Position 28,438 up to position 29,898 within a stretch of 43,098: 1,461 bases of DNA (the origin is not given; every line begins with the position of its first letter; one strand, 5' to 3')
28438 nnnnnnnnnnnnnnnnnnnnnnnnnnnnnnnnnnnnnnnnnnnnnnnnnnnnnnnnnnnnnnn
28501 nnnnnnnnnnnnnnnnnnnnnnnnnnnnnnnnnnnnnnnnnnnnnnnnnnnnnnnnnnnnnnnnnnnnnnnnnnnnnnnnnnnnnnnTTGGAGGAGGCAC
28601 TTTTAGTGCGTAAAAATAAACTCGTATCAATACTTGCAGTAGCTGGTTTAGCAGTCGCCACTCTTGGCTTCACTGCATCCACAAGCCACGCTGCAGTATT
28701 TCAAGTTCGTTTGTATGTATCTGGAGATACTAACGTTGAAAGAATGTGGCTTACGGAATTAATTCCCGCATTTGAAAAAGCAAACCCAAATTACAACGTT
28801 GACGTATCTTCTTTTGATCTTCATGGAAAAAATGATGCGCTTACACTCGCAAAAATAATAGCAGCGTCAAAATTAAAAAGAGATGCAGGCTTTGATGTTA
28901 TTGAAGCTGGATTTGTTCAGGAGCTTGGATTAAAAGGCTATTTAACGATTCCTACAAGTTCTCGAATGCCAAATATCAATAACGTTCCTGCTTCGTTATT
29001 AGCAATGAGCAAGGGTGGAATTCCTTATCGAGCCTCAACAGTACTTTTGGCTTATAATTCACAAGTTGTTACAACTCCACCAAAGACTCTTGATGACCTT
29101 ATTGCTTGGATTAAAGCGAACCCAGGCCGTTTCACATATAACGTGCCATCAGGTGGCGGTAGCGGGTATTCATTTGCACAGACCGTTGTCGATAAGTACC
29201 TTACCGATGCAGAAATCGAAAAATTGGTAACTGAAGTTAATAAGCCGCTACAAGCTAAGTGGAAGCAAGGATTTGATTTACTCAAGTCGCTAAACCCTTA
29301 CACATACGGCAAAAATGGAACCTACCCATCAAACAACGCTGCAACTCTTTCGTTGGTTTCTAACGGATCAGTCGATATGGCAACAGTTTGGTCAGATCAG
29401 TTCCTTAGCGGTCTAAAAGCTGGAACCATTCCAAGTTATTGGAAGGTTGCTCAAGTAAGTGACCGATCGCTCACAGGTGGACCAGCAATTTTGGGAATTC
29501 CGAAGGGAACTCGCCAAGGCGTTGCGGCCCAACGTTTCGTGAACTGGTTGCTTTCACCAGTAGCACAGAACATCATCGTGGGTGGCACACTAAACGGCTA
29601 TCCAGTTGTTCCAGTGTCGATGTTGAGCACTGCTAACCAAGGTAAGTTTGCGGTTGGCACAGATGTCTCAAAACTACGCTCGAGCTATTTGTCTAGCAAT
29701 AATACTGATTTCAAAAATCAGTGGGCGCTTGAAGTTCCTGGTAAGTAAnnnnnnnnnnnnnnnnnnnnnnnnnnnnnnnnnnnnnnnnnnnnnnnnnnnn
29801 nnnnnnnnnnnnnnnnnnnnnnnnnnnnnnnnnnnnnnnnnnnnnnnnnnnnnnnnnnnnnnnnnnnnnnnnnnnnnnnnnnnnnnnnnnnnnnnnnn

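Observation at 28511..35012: Six-gene operon: ABC importer + GDPD-IMPase fusion + degenerate ROK protein, next to iol genes; candidate inositol-phosphodiester scavenging module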

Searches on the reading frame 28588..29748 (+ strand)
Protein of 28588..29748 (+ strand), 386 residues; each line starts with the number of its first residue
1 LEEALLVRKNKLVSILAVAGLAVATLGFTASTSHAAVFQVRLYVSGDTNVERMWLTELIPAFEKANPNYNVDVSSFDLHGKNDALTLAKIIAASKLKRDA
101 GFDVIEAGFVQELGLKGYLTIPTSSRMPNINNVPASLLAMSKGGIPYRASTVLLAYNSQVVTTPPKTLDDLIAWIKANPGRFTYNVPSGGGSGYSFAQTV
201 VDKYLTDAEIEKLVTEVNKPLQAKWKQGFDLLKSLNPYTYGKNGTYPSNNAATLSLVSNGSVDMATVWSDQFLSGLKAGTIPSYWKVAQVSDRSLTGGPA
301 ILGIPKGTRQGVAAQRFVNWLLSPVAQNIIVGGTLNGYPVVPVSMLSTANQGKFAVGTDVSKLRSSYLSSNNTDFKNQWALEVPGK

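Call 5: search_protein_families(library=pfam, proteins=[window:28588-29748:+], max_evalue=0.01)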
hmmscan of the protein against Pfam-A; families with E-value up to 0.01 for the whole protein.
window:28588-29748:+ (386 aa): 5 families
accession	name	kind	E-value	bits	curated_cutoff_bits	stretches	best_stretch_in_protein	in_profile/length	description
PF13416.11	SBP_bac_8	-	5.5e-25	89.1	27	1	58-343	2-264/279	Bacterial extracellular solute-binding protein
PF01547.30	SBP_bac_1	-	2.5e-17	64.3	26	1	54-327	9-306/307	Bacterial extracellular solute-binding protein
PF13531.11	SBP_bac_11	-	6.3e-06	26.6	25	1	143-330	72-221/227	Bacterial extracellular solute-binding protein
PF13343.11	SBP_bac_6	-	1.1e-05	25.4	24.6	0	106-225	17-137/245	Bacterial extracellular solute-binding protein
PF03401.19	TctC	-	0.0057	16.6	27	0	148-191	77-116/274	Tripartite tricarboxylate transporter family receptor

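Call 6: search_protein_families(library=ncbifam, proteins=[window:28588-29748:+], max_evalue=0.01)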
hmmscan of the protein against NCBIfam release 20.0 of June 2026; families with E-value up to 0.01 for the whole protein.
window:28588-29748:+ (386 aa): 5 families
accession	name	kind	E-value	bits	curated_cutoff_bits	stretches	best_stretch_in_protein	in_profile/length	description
NF008633.1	PRK11622.1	subfamily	7.4e-24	84.3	203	1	119-380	117-385/397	ABC transporter substrate-binding protein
TIGR03227.1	PhnS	equivalog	1.7e-05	23.9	395.3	1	13-195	12-177/360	2-aminoethylphosphonate ABC transporter substrate-binding protein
TIGR01254.1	sfuA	subfamily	3e-05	23.4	93.4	1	306-350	235-278/306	thiamine ABC transporter substrate-binding protein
NF007011.0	PRK09474.1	equivalog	0.0015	17.4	291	0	146-173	133-160/396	maltose/maltodextrin ABC transporter substrate-binding protein MalE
NF011620.1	PRK15046.1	equivalog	0.0056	15.5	310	0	16-194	5-166/334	2-aminoethylphosphonate ABC transporter substrate-binding protein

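Call 9: search_solved_structures(query=window:28588-29748:+, max_evalue=1, show_alignments=2)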
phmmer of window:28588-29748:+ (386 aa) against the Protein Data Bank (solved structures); distinct sequences matched with E-value up to 1: 13.
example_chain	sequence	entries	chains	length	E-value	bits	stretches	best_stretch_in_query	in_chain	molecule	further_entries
6dtu_A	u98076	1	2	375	0.00028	23.5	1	100-177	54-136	maltose-binding protein MalE1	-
2gha_A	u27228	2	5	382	0.00029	23.5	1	100-177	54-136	maltose ABC transporter, periplasmic maltose-binding protein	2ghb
2fnc_A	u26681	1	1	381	0.0011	21.5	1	100-176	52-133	maltose ABC transporter, periplasmic maltose-binding protein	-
6dts_A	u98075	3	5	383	0.0011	21.5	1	100-176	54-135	maltose-binding protein MalE2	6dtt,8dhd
1elj_A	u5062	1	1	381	0.022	17.3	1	144-321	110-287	MALTODEXTRIN-BINDING PROTEIN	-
3wae_A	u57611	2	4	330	0.027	17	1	245-342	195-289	IRON ABC TRANSPORTER, PERIPLASMIC IRON-BINDING PROTEIN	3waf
4elo_A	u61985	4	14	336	0.028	16.9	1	245-342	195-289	Iron ABC transporter, periplasmic iron-binding protein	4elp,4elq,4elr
4r6y_A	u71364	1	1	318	0.057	15.9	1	245-330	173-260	Putative 2-aminoethylphosphonate-binding periplasmic protein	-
8hkb_A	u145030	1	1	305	0.38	13.2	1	163-197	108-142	Periplasmic terephthalate binding protein (TBP)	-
8hk9_D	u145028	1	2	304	0.39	13.2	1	163-197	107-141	Periplasmic terephthalate binding protein (TBP)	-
8hka_A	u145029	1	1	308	0.4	13.1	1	163-197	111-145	Periplasmic terephthalate binding protein (TBP)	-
5i8l_A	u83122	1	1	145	0.4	13.1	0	180-236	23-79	Lysozyme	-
6pdq_B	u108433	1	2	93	0.72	12.3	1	165-223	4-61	Ancestral Effector Caspase-3/6/7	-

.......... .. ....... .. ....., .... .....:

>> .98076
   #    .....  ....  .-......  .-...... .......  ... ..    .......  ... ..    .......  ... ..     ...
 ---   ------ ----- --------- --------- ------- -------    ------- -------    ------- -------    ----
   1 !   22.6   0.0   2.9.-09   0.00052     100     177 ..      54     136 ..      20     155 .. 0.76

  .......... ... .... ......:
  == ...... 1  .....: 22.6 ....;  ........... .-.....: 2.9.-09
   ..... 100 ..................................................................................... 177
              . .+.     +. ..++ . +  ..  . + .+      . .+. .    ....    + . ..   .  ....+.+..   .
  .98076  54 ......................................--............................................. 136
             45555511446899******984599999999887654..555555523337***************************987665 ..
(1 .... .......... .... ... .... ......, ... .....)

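Call 21: find_homologous_proteins(query=window:28588-29748:+, max_evalue=0.00001)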
Query window:28588-29748:+ (386 aa): 568 proteins with E <= 0.00001 among 8000 candidates; the best 120 are listed.
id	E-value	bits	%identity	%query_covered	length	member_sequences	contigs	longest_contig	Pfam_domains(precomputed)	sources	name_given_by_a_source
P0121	1.5e-250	849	100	100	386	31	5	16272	PF13531.12,PF13416.12,PF01547.31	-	-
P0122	1.2e-218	744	86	98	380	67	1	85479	PF13531.12,PF13416.12,PF01547.31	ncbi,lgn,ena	-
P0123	1.6e-212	724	84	98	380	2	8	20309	PF13531.12,PF13416.12,PF01547.31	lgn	-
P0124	4.0e-210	716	83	98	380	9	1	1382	PF13531.12,PF13416.12,PF01547.31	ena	-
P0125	9.6e-209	711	82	98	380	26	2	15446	PF13531.12,PF13416.12,PF01547.31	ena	-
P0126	8.4e-193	659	78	98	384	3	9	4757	PF13531.12,PF13416.12,PF13343.12,PF01547.31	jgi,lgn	jgi:putative spermidine/putrescine transport system substrate-binding protein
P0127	8.9e-191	652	85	87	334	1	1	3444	PF13531.12,PF13416.12,PF13343.12,PF01547.31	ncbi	ncbi:unannotated protein [freshwater metagenome]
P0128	3.2e-188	644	79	90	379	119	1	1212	PF13531.12,PF13416.12,PF13343.12,PF01547.31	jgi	-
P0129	3.4e-131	456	57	98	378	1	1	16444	PF13416.12,PF01547.31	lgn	-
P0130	8.2e-131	455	57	98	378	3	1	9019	PF13416.12,PF01547.31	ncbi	-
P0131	1.3e-130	454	58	98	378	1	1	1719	PF13531.12,PF13416.12,PF01547.31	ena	-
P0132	2.2e-129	450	59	94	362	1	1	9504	PF13416.12,PF01547.31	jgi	jgi:putative spermidine/putrescine transport system substrate-binding protein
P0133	2.5e-129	450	58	98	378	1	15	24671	PF13416.12,PF01547.31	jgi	jgi:putative spermidine/putrescine transport system substrate-binding protein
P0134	6.2e-129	449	58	98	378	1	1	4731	PF13416.12,PF01547.31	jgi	jgi:putative spermidine/putrescine transport system substrate-binding protein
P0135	1.1e-128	448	55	98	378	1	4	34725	PF13416.12,PF01547.31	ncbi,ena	ncbi:MAG: extracellular solute-binding protein [Actinomycetes bacterium]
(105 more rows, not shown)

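Call 35: predict_structure(alignment_id=A2)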
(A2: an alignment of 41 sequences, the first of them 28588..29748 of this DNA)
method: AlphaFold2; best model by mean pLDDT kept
length: 386 residues; sequences in the alignment: 41
mean_pLDDT: 85.5   pTM: 0.81
mean pLDDT of the five models: 85.5, 83.0, 78.0, 78.0, 77.5
residues with pLDDT >= 90: 240; 70-90: 98; 50-70: 14; < 50: 34
segments of 3 or more residues with pLDDT < 50: 1-33
pLDDT, mean of each block of 10 residues (from residue 1): 37 33 34 67 88 93 96 85 88 90 93 93 94 92 93 95 95 95 82 91 95 93 95 90 79 92 94 89 93 87 93 96 96 88 92 74 89 90 71
secondary structure, 60 per line:
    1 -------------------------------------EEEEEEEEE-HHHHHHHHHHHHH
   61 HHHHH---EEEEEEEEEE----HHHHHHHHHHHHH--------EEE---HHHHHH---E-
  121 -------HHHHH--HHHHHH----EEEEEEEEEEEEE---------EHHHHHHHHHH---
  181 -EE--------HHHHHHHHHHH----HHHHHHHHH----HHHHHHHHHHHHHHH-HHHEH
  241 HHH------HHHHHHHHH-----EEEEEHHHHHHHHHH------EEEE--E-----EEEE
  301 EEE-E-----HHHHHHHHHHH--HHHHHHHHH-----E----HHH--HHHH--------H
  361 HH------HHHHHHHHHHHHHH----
elements in order: E38-46 H48-65 E69-78 H83-95 E104-106 H110-115 H128-132 H135-140 E145-157 H168-177 H192-202 H207-215 H220-234 H240-243 H250-258 E264-268 H269-278 E285-288 E297-303 H311-321 H324-332 H348-351 H369-382

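Call 37: fold_search(model_id=the predicted structure, library=pdb)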
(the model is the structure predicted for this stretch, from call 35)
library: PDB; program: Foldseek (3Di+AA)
matches with E <= 10: 1572; with E <= 0.001: 1122
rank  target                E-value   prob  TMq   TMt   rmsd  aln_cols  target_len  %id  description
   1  3pu5                  5.3e-15  1.00  0.64  0.75   4.5       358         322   16  The crystal structure of a putative extracellular solute-binding protein from Bordetella parapertussis (released 2010-12-22)
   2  4elq_A                6.3e-15  1.00  0.59  0.72   5.3       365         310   20  Ferric binding protein with carbonate (released 2013-04-17)
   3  3wae_A                8.4e-15  1.00  0.61  0.74   4.7       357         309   21  X-ray structure of Fe(III)-bicarbonates-ttfbpa, a ferric ion-binding protein from thermus thermophilus HB8 (released 2014-05-21)
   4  4elo_A                8.9e-15  1.00  0.59  0.72   5.1       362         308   20  Ferric binding protein in apo form 1 (released 2013-04-17)
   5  4r6y                  1.3e-14  1.00  0.60  0.71   5.0       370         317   18  Crystal structure of solute-binding protein stm0429 from salmonella enterica subsp. enterica serovar typhimurium str. lt (released 2014-09-10)
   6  4gl0                  2.1e-14  1.00  0.63  0.74   4.8       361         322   16  Putative spermidine/putrescine ABC transporter from Listeria monocytogenes (released 2012-08-22)
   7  6nlp_A                2.3e-14  1.00  0.57  0.61   9.3       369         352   16  The crystal structure of an ABC transporter periplasmic binding protein YdcS from Escherichia coli BW25113 (released 2019-01-23)
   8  4eqb_A                2.5e-14  1.00  0.59  0.68   5.4       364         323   16  1.5 Angstrom Crystal Structure of Spermidine/Putrescine ABC Transporter Substrate-Binding Protein PotD from Streptococ (released 2012-05-02)
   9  7w3w                  2.6e-14  1.00  0.59  0.71   4.8       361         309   16  X-ray structure of apo-VmFbpA, a ferric ion-binding protein from Vibrio metschnikovii (released 2021-12-15)
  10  6g7n_A                3.1e-14  1.00  0.57  0.67   5.6       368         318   17  Trichodesmium Tery_3377 (IdiA) (FutA) with iron and alanine ligand. (released 2018-09-12)
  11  4edp_A                4.4e-14  1.00  0.62  0.74   4.8       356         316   15  1.85 Angstrom resolution crystal structure of an ABC transporter from Clostridium perfringens ATCC 13124 (released 2012-04-11)
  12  3ttk_A                4.4e-14  1.00  0.60  0.66   5.3       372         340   15  Crystal structure of apo-SpuD (released 2012-03-28)
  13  3ttm_A                6.2e-14  1.00  0.64  0.71   4.5       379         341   16  Crystal structure of SpuD in complex with putrescine (released 2012-03-28)
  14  7oyy                  6.2e-14  1.00  0.62  0.69   4.7       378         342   16  E.coli's putrescine receptor variant PotF/D (4JDF) with mutation S247D in complex with spermidine (released 2021-12-01)
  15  6wce                  7.7e-14  1.00  0.59  0.70   4.9       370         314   16  Structure of the periplasmic binding protein P5PA (released 2021-08-25)
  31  4r73_B                2.7e-13  1.00  0.61  0.72   4.3       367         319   17  Structure of the periplasmic binding protein AfuA from Actinobacillus pleuropneumoniae (endogenous glucose-6-phosphate (released 2015-08-12)
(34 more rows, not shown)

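Call 80: search_dna_similar(query=window:28606-29748:+, collection=plasmids, mode=protein, max_rows=40, max_evalue=0.000001)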
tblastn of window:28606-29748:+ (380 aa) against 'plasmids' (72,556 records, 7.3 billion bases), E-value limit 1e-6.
Records with a match: 184; places in all: 190; records where one place covers at least 80% of the query: 128.
Best place of each record, by identity: <60% 184.
By first word of the organism name: Rhizobium 103; Agrobacterium 21; Aliiroseovarius 9; Enterococcus 6; Phyllobacterium 6; Ketogulonicigenium 4; Vibrio 4; Azospirillum 3; Caballeronia 3; Deinococcus 2; and 19 more.
By predicted mobility (MOB-suite, as given by PLSDB): non-mobilizable 132; conjugative 46; mobilizable 6.
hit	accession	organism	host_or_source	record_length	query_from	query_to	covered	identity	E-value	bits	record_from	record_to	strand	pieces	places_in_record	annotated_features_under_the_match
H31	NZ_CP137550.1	Streptomyces sp. N50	Selaginella tamariscina,cell ...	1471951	37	380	91%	42.3%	3e-82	280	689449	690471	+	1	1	record has no annotation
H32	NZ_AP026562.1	Deinococcus aetherius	-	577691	34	379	91%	35.7%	2e-58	212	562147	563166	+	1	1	extracellular solute-binding protein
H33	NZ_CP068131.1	Enterococcus casseliflavus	-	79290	34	377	91%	33.1%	1e-47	180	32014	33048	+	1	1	extracellular solute-binding protein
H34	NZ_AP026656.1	Enterococcus faecium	Homo sapiens,urine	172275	34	377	91%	32.5%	6e-47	178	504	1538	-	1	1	extracellular solute-binding protein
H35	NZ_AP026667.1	Enterococcus faecium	Homo sapiens,urine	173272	34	377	91%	32.5%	6e-47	178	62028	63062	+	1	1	extracellular solute-binding protein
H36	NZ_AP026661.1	Enterococcus faecium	Homo sapiens,urine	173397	34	377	91%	32.5%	6e-47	178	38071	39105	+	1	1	extracellular solute-binding protein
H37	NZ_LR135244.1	Enterococcus faecium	-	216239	34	377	91%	32.5%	6e-47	178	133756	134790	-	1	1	extracellular solute-binding protein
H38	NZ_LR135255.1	Enterococcus faecium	-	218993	34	377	91%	32.5%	6e-47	178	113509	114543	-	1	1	extracellular solute-binding protein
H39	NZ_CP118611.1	Ensifer adhaerens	Pure isolate,Rhizosphere of Cyperus ...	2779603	34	341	81%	35.1%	1e-36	149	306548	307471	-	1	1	none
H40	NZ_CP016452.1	Sinorhizobium sp. RAC02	Microbial isolate,Algal phycosphere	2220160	34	341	81%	34.5%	2e-36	147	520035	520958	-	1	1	none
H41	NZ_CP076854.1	Rhizobium sp. WYJ-E13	Curcuma wenyujin Y.H. Chen et C. ...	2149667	27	349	85%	32.1%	3e-31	132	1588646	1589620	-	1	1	none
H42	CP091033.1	Sinorhizobium sp. B11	soybean,TY,soil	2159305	27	349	85%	31.8%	3e-30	130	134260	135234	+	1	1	extracellular solute-binding protein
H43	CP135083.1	Agrobacterium pusense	Single cell,Heavy rainforest soil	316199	27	349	85%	31.7%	5e-29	126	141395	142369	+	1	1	record has no annotation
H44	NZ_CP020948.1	Rhizobium sp. CIAT894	-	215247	27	349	85%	31.4%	2e-27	121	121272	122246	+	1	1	extracellular solute-binding protein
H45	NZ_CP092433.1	Rhizobium sp. K102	Phaseolus vulgaris,Cell culture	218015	27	354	86%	30.9%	2e-28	124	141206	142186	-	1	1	extracellular solute-binding protein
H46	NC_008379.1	Rhizobium johnstonii 3841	-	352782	27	349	85%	31.4%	6e-31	131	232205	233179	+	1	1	extracellular solute-binding protein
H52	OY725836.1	Subdoligranulum variabile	-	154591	59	377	84%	31.5%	4e-34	141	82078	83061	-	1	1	none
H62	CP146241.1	Agrobacterium vitis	Vitis vinifera,cell culture,Grape gall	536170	24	349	86%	30.6%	5e-31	132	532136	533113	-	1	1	extracellular solute-binding protein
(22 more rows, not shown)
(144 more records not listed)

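Call 81: get_annotated_region(hit=H32, flank=7000)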
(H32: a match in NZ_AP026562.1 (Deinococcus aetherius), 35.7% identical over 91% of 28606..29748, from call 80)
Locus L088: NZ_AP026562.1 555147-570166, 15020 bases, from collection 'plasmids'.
description: Deinococcus aetherius strain ST0316 plasmid pDAETH-2, complete sequence
organism: Deinococcus aetherius (NCBI taxid 200252)
taxonomy: Bacteria; Deinococcota; Deinococci; Deinococcales; Deinococcaceae; Deinococcus; Deinococcus aetherius
host: -; source: -; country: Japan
typing (MOB-suite, as given by PLSDB): non-mobilizable
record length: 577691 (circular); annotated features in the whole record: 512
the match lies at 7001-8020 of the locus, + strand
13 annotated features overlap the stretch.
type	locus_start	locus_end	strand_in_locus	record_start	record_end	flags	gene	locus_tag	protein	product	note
CDS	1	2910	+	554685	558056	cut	-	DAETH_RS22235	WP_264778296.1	BTAD domain-containing putative transcriptional regulator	-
CDS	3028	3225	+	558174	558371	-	-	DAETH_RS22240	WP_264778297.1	hypothetical protein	-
CDS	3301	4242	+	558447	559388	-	-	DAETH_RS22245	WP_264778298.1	dienelactone hydrolase family protein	-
CDS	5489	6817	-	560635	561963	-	-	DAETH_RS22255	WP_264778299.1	CehA/McbA family metallohydrolase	-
CDS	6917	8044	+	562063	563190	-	-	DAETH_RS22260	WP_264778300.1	extracellular solute-binding protein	-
CDS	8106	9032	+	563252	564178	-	-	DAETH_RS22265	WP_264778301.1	ABC transporter permease subunit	GO:0055085 - transmembrane transport [Evidence IEA]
CDS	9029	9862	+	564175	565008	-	-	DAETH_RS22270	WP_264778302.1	ABC transporter permease subunit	GO:0055085 - transmembrane transport [Evidence IEA]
CDS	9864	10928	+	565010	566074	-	-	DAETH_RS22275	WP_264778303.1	ABC transporter ATP-binding protein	-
CDS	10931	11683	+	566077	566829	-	-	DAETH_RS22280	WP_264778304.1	glycerophosphodiester phosphodiesterase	-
CDS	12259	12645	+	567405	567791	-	-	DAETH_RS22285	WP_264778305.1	hypothetical protein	-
CDS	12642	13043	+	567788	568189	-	-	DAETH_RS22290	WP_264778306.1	hypothetical protein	-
CDS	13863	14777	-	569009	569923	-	-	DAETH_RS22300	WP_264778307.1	tyrosine-type recombinase/integrase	GO:0015074 - DNA integration [Evidence IEA]; GO:0006310 - DNA recombination [Evidence IEA]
CDS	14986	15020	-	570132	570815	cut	-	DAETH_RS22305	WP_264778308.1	DUF1990 family protein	-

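Call 82: get_annotated_region(hit=H33, flank=7000)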
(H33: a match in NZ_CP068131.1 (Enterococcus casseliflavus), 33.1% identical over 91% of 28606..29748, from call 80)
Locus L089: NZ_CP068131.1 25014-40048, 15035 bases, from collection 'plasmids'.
description: Enterococcus casseliflavus strain FDAARGOS_1120 plasmid unnamed1, complete sequence
organism: Enterococcus casseliflavus (NCBI taxid 37734)
taxonomy: Bacteria; Bacillota; Bacilli; Lactobacillales; Enterococcaceae; Enterococcus; Enterococcus casseliflavus
host: -; source: -; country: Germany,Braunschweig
typing (MOB-suite, as given by PLSDB): non-mobilizable; replicon rep_cluster_183
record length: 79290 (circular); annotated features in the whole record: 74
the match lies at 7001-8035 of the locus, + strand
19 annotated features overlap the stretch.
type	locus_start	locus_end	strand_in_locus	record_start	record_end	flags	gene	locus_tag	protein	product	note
CDS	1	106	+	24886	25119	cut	-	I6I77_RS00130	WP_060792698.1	hypothetical protein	-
CDS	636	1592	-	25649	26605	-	-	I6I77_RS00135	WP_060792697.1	S41 family peptidase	GO:0006508 - proteolysis [Evidence IEA]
CDS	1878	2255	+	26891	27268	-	-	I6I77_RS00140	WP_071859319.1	hypothetical protein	-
CDS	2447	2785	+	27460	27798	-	-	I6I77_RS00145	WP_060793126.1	hypothetical protein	-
CDS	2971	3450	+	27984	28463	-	-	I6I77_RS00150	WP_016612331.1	phage transcriptional regulator, ArpU family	-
CDS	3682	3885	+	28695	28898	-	-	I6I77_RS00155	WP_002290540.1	hypothetical protein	-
CDS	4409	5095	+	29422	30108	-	-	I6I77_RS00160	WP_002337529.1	glycerophosphodiester phosphodiesterase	-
CDS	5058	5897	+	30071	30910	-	-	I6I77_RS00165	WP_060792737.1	ABC transporter permease subunit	GO:0055085 - transmembrane transport [Evidence IEA]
CDS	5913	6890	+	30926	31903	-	-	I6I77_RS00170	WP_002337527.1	ABC transporter ATP-binding protein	-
CDS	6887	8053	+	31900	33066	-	-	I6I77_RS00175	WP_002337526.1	extracellular solute-binding protein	-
CDS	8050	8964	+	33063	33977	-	-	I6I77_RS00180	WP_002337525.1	ABC transporter permease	GO:0055085 - transmembrane transport [Evidence IEA]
CDS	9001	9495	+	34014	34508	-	-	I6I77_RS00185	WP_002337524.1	hypothetical protein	-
CDS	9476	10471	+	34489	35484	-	-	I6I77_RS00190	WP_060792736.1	CehA/McbA family metallohydrolase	-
CDS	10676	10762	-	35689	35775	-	-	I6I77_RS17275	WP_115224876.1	transposase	-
CDS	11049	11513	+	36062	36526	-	ssb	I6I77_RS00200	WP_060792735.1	single-stranded DNA-binding protein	GO:0006310 - DNA recombination [Evidence IEA]; GO:0006281 - DNA repair [Evidence IEA]; GO:0006260 - DNA replication ...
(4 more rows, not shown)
